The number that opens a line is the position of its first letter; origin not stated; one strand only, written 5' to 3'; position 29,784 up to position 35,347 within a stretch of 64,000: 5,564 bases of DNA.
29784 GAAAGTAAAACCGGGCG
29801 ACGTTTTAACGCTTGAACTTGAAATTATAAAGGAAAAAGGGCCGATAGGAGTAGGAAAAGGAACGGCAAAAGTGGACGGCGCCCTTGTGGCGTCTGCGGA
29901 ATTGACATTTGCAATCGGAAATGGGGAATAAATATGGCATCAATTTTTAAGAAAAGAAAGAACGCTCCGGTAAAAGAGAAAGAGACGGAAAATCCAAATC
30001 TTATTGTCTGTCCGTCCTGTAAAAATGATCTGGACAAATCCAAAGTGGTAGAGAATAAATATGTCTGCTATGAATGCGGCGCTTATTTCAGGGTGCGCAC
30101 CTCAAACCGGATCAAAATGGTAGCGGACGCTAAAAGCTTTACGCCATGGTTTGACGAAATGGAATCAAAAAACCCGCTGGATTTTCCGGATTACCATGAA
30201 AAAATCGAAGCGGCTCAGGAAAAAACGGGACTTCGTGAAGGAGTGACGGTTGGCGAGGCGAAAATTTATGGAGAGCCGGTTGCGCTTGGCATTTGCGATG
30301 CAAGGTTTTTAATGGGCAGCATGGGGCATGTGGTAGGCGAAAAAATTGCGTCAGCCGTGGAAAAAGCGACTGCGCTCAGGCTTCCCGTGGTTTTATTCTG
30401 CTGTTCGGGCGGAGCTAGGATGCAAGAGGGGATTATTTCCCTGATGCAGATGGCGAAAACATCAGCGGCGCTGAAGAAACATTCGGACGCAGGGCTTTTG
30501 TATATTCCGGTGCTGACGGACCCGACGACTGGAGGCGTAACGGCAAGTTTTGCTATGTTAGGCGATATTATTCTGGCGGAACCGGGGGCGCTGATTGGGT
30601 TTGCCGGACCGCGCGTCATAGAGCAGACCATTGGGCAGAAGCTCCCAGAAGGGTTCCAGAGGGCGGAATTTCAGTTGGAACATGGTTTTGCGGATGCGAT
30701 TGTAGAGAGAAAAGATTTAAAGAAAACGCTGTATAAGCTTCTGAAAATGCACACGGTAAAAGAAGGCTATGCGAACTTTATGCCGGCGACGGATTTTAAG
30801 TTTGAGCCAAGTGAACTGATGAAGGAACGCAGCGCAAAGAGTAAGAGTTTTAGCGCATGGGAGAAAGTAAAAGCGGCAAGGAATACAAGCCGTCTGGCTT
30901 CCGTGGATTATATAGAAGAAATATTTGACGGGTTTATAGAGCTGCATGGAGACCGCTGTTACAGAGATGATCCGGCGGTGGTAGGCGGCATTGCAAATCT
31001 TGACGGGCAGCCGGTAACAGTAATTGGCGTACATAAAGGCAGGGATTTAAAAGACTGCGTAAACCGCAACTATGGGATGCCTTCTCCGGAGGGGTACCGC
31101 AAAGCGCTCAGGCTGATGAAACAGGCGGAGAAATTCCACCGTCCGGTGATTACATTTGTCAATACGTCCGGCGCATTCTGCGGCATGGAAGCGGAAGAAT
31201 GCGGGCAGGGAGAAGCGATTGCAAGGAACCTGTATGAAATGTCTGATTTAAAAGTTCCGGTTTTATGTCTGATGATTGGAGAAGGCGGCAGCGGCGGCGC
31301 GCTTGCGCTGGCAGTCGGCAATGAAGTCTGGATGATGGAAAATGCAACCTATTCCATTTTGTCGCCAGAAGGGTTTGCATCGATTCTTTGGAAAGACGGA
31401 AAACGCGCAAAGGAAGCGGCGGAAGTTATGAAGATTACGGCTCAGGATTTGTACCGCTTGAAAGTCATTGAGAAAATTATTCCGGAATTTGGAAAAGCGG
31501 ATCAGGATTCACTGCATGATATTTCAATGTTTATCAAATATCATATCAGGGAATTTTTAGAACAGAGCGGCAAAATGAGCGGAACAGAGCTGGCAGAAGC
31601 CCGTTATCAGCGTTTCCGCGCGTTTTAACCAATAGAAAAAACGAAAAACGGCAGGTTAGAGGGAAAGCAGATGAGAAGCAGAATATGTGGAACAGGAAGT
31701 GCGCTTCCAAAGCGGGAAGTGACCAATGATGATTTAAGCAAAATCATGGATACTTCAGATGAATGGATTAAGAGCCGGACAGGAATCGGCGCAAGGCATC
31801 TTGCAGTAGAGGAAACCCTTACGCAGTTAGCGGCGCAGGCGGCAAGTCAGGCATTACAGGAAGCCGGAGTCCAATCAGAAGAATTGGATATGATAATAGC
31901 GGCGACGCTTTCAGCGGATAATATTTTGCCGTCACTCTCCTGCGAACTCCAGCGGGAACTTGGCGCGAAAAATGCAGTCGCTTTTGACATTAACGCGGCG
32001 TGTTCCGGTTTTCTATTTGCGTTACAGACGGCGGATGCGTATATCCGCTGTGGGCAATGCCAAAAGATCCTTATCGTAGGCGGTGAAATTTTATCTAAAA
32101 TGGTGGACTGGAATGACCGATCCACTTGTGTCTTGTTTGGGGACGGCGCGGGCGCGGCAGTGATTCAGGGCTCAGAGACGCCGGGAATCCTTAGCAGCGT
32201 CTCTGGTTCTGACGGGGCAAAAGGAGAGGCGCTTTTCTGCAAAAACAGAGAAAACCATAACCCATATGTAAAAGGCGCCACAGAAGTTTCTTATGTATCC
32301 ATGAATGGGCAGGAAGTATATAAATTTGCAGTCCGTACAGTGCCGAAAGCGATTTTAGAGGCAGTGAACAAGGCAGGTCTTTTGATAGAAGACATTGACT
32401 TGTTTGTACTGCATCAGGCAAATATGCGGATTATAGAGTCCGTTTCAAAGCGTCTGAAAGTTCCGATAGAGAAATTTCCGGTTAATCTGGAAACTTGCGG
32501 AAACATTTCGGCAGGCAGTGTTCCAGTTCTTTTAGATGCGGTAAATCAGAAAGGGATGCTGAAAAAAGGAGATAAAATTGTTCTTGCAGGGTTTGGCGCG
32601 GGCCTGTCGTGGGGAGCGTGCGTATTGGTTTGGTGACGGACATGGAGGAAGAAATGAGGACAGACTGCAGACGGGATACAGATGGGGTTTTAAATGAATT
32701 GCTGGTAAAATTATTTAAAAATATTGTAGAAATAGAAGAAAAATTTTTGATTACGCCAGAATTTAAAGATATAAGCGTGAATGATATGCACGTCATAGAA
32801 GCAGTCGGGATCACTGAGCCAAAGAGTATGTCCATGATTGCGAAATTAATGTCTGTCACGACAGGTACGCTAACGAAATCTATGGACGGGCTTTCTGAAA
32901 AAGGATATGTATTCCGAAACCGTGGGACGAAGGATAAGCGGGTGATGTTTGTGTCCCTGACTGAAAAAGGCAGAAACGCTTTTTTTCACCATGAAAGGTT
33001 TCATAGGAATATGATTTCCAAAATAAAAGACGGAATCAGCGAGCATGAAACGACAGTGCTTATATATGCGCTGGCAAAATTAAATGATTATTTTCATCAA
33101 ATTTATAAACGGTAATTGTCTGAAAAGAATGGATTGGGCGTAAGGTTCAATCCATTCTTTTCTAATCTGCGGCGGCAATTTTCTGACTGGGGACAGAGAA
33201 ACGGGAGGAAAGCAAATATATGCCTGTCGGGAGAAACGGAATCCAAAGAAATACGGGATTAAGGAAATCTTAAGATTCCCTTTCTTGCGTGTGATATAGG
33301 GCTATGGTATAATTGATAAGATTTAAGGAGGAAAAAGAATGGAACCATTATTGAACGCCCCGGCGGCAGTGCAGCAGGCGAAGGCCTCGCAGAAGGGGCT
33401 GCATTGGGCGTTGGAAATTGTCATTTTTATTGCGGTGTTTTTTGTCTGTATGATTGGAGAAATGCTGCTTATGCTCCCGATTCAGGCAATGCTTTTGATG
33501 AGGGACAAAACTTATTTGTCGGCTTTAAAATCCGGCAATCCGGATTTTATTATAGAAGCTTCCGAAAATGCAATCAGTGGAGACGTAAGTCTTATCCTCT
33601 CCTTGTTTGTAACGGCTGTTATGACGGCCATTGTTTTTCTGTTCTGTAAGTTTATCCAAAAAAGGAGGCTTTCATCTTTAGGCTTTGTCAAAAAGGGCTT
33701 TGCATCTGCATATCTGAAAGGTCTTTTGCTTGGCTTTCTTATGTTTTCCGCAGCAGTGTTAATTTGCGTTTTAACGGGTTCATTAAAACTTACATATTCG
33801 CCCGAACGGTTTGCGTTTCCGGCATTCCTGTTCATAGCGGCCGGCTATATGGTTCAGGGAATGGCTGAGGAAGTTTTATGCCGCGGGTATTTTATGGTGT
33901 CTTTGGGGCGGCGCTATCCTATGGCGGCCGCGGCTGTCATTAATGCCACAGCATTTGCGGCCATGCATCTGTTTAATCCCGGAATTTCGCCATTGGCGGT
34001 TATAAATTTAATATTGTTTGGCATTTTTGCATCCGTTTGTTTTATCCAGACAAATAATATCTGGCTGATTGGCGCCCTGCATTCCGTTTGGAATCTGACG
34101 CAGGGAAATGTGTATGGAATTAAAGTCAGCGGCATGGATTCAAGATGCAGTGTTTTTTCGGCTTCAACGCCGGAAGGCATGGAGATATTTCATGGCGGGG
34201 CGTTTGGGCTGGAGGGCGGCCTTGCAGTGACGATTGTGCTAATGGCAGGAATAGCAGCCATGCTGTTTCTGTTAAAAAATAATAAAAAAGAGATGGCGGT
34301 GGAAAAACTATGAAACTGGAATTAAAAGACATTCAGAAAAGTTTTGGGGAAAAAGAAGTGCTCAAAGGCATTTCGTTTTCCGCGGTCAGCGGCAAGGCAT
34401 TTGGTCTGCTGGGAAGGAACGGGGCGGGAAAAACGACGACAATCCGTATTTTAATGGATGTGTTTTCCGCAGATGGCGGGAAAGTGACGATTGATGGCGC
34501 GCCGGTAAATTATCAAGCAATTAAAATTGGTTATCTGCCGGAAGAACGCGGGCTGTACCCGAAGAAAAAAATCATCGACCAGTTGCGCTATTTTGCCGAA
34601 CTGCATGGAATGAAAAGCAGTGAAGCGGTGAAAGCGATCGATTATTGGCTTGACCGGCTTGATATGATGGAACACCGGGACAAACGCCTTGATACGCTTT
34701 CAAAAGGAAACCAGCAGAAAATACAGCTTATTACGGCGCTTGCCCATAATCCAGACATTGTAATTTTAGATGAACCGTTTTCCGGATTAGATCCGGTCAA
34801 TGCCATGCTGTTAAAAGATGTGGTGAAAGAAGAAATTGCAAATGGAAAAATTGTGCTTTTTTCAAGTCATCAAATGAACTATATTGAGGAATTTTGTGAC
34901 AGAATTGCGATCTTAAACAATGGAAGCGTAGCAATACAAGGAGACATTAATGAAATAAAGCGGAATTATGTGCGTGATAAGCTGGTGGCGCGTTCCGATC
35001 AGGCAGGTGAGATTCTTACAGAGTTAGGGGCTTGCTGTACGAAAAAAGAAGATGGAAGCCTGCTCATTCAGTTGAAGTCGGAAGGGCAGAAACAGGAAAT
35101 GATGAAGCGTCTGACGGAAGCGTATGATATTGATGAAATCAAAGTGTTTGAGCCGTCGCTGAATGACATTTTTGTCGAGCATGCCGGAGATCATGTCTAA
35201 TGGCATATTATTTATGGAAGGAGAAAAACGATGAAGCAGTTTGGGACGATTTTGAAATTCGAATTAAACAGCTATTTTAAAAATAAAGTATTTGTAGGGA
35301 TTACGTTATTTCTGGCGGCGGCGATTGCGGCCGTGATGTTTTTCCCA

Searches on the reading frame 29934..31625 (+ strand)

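Call 45: search_protein_families(library=pfam, proteins=[window:29934-31625:+], max_evalue=0.00001)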
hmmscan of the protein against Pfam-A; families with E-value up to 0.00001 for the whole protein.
window:29934-31625:+ (564 aa): 2 families
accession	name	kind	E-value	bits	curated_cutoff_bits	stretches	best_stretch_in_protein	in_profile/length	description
PF03255.19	ACCA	-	1.3e-113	379.8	23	1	295-563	40-308/310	Acetyl co-enzyme A carboxylase carboxyltransferase-like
PF01039.27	Carboxyl_trans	-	2.4e-35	122.5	22.3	1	84-497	23-428/493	Carboxyl transferase domain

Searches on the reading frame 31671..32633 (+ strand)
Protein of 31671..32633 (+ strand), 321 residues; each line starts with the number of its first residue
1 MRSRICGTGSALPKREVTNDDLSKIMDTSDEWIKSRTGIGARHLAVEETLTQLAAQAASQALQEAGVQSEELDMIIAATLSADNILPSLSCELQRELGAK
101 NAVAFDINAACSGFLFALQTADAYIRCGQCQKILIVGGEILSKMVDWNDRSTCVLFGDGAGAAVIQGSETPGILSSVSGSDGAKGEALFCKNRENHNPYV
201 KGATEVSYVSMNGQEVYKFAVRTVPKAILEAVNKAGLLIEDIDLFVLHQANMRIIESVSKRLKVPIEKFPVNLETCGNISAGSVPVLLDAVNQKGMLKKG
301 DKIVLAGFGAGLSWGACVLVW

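Call 45: search_protein_families(library=pfam, proteins=[window:31671-32633:+], max_evalue=0.00001)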
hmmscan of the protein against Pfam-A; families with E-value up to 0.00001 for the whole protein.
window:31671-32633:+ (321 aa): 3 families
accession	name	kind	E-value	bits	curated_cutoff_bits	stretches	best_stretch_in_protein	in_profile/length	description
PF08541.16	ACP_syn_III_C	-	2.3e-33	114.6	26.6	1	233-321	2-90/90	3-Oxoacyl-[acyl-carrier-protein (ACP)] synthase III C terminal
PF08545.16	ACP_syn_III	-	2.7e-33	114.1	24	1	105-182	1-80/80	3-Oxoacyl-[acyl-carrier-protein (ACP)] synthase III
PF00108.29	Thiolase_N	-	1e-10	41.9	26.4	1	35-144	7-118/260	Thiolase, N-terminal domain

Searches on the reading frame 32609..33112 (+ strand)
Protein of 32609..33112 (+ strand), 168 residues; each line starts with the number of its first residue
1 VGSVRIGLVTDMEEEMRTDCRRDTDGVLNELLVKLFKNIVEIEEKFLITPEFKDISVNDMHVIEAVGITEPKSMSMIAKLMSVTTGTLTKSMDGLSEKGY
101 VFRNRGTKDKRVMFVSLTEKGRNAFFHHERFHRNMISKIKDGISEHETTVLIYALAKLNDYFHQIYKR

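Call 45: search_protein_families(library=pfam, proteins=[window:32609-33112:+], max_evalue=0.00001)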
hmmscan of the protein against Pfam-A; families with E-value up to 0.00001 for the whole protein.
window:32609-33112:+ (168 aa): 5 families
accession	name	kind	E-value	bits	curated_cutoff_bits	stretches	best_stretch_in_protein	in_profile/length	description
PF13463.12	HTH_27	-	8.5e-10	39.2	22.2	1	59-121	5-68/68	Winged helix DNA-binding domain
PF22381.2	Staph_reg_Sar_Rot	-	9.4e-10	38.9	27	1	54-124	11-81/85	Transcriptional regulator SarA/Rot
PF13601.12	HTH_34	-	1.3e-07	32.1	27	1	74-128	17-72/80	Winged helix DNA-binding domain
PF12802.13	MarR_2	-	1.6e-06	28.6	27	1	54-111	2-60/61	MarR family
PF01047.28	MarR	-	2.1e-06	27.9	24.6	1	58-112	4-58/59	MarR family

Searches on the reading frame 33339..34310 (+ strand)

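Call 45: search_protein_families(library=pfam, proteins=[window:33339-34310:+], max_evalue=0.00001)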
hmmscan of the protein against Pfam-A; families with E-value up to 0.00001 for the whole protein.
window:33339-34310:+ (324 aa): 1 family
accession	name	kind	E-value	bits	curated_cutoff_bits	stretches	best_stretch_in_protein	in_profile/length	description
PF02517.21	Rce1-like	-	4.2e-16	59.4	22.4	1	162-253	4-92/93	Type II CAAX prenyl endopeptidase Rce1-like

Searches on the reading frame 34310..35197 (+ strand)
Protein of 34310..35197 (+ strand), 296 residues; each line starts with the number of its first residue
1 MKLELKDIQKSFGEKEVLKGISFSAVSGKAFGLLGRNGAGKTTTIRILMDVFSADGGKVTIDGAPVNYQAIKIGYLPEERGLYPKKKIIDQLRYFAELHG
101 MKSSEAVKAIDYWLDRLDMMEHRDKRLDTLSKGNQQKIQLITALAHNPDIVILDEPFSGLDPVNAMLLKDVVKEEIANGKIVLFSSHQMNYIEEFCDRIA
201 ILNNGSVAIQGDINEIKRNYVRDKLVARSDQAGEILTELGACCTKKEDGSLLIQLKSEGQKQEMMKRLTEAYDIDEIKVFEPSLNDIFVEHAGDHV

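Call 45: search_protein_families(library=pfam, proteins=[window:34310-35197:+], max_evalue=0.00001)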
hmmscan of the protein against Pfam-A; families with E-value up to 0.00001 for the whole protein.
window:34310-35197:+ (296 aa): 3 families
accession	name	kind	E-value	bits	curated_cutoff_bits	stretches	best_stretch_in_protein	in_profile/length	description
PF00005.33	ABC_tran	-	1.2e-27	97.6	25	1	18-157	1-136/137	ABC transporter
PF13732.12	DrrA1-3_C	-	1e-13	52.2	27.4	1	211-291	1-80/81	ATP-binding protein DrrA1-3-like, C-terminal domain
PF13304.12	AAA_21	-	1.2e-12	49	27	1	128-189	236-300/304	AAA domain, putative AbiEii toxin, Type IV TA system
